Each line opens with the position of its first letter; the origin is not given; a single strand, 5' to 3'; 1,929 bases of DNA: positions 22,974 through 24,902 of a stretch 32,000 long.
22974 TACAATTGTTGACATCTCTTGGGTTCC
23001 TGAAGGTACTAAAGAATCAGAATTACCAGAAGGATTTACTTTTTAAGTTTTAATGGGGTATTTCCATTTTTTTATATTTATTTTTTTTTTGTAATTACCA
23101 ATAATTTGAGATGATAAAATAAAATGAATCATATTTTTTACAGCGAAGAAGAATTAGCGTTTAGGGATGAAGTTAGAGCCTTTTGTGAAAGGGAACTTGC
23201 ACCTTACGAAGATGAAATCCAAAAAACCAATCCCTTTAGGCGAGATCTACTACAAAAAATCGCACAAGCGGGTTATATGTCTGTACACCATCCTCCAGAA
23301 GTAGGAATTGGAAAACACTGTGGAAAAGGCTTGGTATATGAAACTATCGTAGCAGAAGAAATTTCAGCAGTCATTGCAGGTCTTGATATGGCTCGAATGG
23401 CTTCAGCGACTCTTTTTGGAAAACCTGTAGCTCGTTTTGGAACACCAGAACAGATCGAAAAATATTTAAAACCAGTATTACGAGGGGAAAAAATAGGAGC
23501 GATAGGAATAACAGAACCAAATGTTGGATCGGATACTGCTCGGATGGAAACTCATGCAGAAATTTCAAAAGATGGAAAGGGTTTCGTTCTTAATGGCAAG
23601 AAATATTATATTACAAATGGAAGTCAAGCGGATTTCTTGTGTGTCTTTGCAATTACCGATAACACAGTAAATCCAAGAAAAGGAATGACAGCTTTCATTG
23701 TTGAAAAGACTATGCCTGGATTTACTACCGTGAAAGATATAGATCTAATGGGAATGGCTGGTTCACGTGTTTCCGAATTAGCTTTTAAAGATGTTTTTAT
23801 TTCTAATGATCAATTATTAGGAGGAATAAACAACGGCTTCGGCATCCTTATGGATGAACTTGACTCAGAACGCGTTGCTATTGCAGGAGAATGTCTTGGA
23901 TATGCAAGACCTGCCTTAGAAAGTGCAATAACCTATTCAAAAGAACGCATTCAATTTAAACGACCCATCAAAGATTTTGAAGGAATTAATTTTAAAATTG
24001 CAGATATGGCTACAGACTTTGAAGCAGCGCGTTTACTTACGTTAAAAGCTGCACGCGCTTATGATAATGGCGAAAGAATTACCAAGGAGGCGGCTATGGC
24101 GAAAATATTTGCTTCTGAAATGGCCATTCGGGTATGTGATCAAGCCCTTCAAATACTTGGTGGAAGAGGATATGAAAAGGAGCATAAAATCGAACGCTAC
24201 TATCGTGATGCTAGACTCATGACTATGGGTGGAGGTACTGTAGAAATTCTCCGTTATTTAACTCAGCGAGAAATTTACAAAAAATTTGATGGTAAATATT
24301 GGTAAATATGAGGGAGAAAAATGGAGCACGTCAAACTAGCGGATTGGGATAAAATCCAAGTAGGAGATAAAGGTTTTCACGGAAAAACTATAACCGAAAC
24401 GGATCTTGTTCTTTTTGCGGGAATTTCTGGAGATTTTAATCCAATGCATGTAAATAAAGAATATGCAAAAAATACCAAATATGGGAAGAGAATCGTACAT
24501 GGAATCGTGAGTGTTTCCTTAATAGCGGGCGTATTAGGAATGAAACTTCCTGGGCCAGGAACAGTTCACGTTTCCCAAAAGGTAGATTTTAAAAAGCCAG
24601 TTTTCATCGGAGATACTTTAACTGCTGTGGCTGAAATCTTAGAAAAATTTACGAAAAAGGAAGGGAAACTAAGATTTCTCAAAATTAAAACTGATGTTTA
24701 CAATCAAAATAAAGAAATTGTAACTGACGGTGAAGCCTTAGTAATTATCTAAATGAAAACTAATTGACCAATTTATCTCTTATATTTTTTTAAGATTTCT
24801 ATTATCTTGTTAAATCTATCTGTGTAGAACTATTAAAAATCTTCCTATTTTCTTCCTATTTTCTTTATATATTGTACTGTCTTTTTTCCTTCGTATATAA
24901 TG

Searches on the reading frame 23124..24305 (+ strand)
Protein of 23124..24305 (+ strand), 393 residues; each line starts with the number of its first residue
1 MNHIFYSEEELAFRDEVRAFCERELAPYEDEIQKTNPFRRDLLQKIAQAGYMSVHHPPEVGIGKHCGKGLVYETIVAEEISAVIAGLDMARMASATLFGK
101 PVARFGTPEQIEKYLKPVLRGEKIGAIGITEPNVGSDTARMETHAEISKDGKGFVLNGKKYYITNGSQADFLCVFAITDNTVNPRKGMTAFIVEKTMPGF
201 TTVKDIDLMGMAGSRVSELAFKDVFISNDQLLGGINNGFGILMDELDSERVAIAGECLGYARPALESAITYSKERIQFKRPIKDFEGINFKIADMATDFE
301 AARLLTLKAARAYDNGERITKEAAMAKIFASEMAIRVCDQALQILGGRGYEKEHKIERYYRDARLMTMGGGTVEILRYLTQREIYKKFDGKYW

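Call 3: search_protein_families(library=pfam, proteins=[window:23124-24305:+], max_evalue=0.01)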
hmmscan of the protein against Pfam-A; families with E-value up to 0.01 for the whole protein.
window:23124-24305:+ (393 aa): 5 families
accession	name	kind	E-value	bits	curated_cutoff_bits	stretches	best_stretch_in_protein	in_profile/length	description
PF00441.29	Acyl-CoA_dh_1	-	5.7e-48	163.3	22.4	1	236-383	1-148/150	Acyl-CoA dehydrogenase, C-terminal domain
PF02771.21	Acyl-CoA_dh_N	-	2e-25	89.8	22.9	1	7-122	1-113/113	Acyl-CoA dehydrogenase, N-terminal domain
PF08028.16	Acyl-CoA_dh_2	-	1.9e-24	86.9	22.7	1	253-367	3-127/134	Acyl-CoA dehydrogenase, C-terminal domain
PF02770.24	Acyl-CoA_dh_M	-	4.5e-23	81.7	33.3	1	126-224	1-97/97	Acyl-CoA dehydrogenase, middle domain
PF22924.1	ACOX_C_alpha1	-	1.1e-05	25.7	27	1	316-382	100-166/169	Acyl-CoA oxidase, C-alpha1 domain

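Call 4: search_protein_families(library=ncbifam, proteins=[window:23124-24305:+], max_evalue=0.01)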
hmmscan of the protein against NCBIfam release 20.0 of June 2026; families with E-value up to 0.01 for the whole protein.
window:23124-24305:+ (393 aa): 23 families
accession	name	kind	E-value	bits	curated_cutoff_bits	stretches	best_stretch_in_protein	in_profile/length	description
NF042972.1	AcrlCoAredClosAcrC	equivalog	2.1e-98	329.4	640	1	6-385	5-377/378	acryloyl-CoA reductase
NF042439.1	SulpropCoADesulf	equivalog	5.5e-76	255.8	600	1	15-383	2-369/379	3-sulfinopropanoyl-CoA desulfinase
NF043006.1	CyhCrbnylCoADH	equivalog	3.1e-73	246.9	650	1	8-387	6-378/380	cyclohexane-1-carbonyl-CoA dehydrogenase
NF058590.1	AcCoDHFadEBacil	equivalog_domain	6.6e-69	232.9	600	1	6-387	21-413/586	acyl-CoA dehydrogenase FadE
NF045552.1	GlutCoADH_Des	equivalog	1e-66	225.8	470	1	6-378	5-373/387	glutaryl-CoA dehydrogenase Acd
NF008997.0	PRK12341.1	equivalog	7.5e-66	222.7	537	1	17-389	16-381/382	acyl-CoA dehydrogenase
TIGR03207.1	cyc_hxne_CoA_dh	equivalog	1.5e-61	208.2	575.35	1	7-383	2-370/372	cyclohexanecarboxyl-CoA dehydrogenase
NF045652.1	ProlPCPDhRedW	equivalog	1.1e-60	205.4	650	1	11-378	5-367/376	L-prolyl-[peptidyl-carrier protein] dehydrogenase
NF053553.1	prodigi_MBC_PigA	equivalog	2.1e-56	191.7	500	1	7-383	6-378/381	prodigiosin MBC biosynthesis dehydrogenase PigA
NF002885.1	PRK03354.1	equivalog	3.9e-50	171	540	1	28-388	28-377/378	crotonobetainyl-CoA dehydrogenase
NF052270.1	Staph_DH_FadE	equivalog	3.5e-35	121.5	600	1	7-383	22-392/400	acyl-CoA dehydrogenase FadE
TIGR03203.1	pimD_small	equivalog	4.4e-28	98.4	652.7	1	42-365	42-357/378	pimeloyl-CoA dehydrogenase small subunit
NF007000.1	PRK09463.1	subfamily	1.9e-25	89.3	600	1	99-349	133-397/726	acyl-CoA dehydrogenase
TIGR03204.1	pimC_large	equivalog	2.4e-22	79.3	623.85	1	6-258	4-252/395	pimeloyl-CoA dehydrogenase large subunit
NF037942.1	ac_ACP_DH_MbtN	equivalog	8.8e-22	77.4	700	1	21-390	13-371/376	mycobactin biosynthesis acyl-ACP dehydrogenase MbtN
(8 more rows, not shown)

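Call 78: search_solved_structures(query=window:23124-24305:+, max_evalue=1e-40, show_alignments=1)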
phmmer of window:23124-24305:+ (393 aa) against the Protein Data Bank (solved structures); distinct sequences matched with E-value up to 1e-40: 56.
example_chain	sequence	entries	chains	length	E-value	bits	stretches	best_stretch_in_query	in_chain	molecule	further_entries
4l1f_A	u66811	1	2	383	2.1e-79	270.6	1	7-385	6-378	Acyl-CoA dehydrogenase domain protein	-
4o5m_A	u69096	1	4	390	6.4e-76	259.1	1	7-386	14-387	Isovaleryl-CoA dehydrogenase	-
5ol2_C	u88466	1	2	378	2e-75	257.5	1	17-381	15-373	Acyl-CoA dehydrogenase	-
5lnx_A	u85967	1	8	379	2.3e-75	257.3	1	7-381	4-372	Acyl-CoA dehydrogenase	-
1buc_A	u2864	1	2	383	5.6e-75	256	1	18-379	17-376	BUTYRYL-COA DEHYDROGENASE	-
6fah_C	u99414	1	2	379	1.1e-74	255.1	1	5-380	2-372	Caffeyl-CoA reductase-Etf complex subunit CarC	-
4kto_A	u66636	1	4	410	2.2e-72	247.5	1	7-386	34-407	isovaleryl-CoA dehydrogenase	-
1jqi_A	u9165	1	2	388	1.8e-71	244.5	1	11-381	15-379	short chain acyl-CoA dehydrogenase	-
7y0a_A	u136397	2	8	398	5.6e-71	242.9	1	16-382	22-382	Short-chain specific acyl-CoA dehydrogenase, mitochondrial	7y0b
8sgs_A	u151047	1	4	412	7e-71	242.6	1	16-381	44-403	Short-chain specific acyl-CoA dehydrogenase, mitochondrial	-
2vig_A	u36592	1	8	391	3.4e-70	240.3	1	16-383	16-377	SHORT-CHAIN SPECIFIC ACYL-COA DEHYDROGENASE,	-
1ws9_A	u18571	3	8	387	4.2e-69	236.7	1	13-384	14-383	acyl-CoA dehydrogenase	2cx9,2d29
1ivh_A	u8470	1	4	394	2e-67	231.2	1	7-383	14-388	ISOVALERYL-COA DEHYDROGENASE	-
4m9a_A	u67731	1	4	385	2.1e-67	231.1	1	5-383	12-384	Acyl-CoA dehydrogenase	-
8sgr_A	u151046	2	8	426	2.6e-67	230.8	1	7-383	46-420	Isovaleryl-CoA dehydrogenase, mitochondrial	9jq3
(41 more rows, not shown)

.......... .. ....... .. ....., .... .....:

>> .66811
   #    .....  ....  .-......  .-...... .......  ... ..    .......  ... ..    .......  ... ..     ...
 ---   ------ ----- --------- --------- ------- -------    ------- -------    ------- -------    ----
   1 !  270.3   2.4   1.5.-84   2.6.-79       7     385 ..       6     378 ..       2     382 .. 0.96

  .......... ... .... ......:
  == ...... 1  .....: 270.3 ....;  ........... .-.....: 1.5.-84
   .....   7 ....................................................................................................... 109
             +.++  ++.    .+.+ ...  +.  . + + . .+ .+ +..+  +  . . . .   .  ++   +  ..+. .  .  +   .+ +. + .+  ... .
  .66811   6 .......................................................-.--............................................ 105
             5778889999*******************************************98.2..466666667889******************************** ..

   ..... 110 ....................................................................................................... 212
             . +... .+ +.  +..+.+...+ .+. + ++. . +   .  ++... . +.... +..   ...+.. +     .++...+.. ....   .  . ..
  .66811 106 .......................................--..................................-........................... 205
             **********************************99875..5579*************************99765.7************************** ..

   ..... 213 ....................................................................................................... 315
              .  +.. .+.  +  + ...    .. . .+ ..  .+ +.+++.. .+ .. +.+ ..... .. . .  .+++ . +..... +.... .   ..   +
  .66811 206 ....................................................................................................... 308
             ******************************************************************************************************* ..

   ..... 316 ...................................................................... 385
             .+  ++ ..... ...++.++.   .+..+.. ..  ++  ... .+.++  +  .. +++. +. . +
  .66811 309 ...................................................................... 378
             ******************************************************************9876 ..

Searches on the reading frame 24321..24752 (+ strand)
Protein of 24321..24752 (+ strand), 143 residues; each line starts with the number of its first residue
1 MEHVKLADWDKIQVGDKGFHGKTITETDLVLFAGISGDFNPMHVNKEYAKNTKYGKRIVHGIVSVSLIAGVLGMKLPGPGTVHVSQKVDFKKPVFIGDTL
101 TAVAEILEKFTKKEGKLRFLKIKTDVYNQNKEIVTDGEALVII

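Call 3: search_protein_families(library=pfam, proteins=[window:24321-24752:+], max_evalue=0.01)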
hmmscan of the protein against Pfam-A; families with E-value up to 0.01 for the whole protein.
window:24321-24752:+ (143 aa): 3 families
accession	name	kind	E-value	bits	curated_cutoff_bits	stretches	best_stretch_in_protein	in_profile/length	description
PF01575.25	MaoC_dehydratas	-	1.7e-24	86.3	27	1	21-114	15-109/123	MaoC like domain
PF13452.11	FAS1_DH_region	-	4.1e-11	43.6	22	1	23-135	13-130/132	FAS1-like, dehydratase domain region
PF03061.28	4HBT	-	0.00051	20.7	20.6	1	75-108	23-58/79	Thioesterase superfamily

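Call 4: search_protein_families(library=ncbifam, proteins=[window:24321-24752:+], max_evalue=0.01)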
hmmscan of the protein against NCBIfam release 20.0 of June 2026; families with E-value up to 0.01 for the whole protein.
window:24321-24752:+ (143 aa): 7 families
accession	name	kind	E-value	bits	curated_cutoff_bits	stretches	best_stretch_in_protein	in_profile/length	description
NF006045.0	PRK08190.1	subfamily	1.2e-32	113.3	282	1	6-142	8-140/467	bifunctional enoyl-CoA hydratase/phosphate acetyltransferase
NF040620.1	fused_HadA_HadB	exception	4.8e-14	52.6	350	2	7-82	194-270/329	fused (3R)-hydroxyacyl-ACP dehydratase subunits HadA/HadB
TIGR02278.1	PaaN-DH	equivalog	1.7e-13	49.7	562.8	1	8-140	524-659/664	phenylacetic acid degradation bifunctional protein PaaZ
NF010246.0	PRK13693.1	equivalog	3.7e-11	43.2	203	1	6-98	3-95/142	(3R)-hydroxyacyl-ACP dehydratase subunit HadB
NF038241.1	RipB_Ich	equivalog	6.5e-09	35.9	340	1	10-135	25-154/175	(R)-specific enoyl-CoA hydratase RipB/Ich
NF040624.1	HadA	equivalog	0.0002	21.7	180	1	75-136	71-130/144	(3R)-hydroxyacyl-ACP dehydratase subunit HadA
NF040621.1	Dietz_HadA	exception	0.0092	16.4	200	0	80-125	67-110/132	(3R)-hydroxyacyl-ACP dehydratase subunit HadA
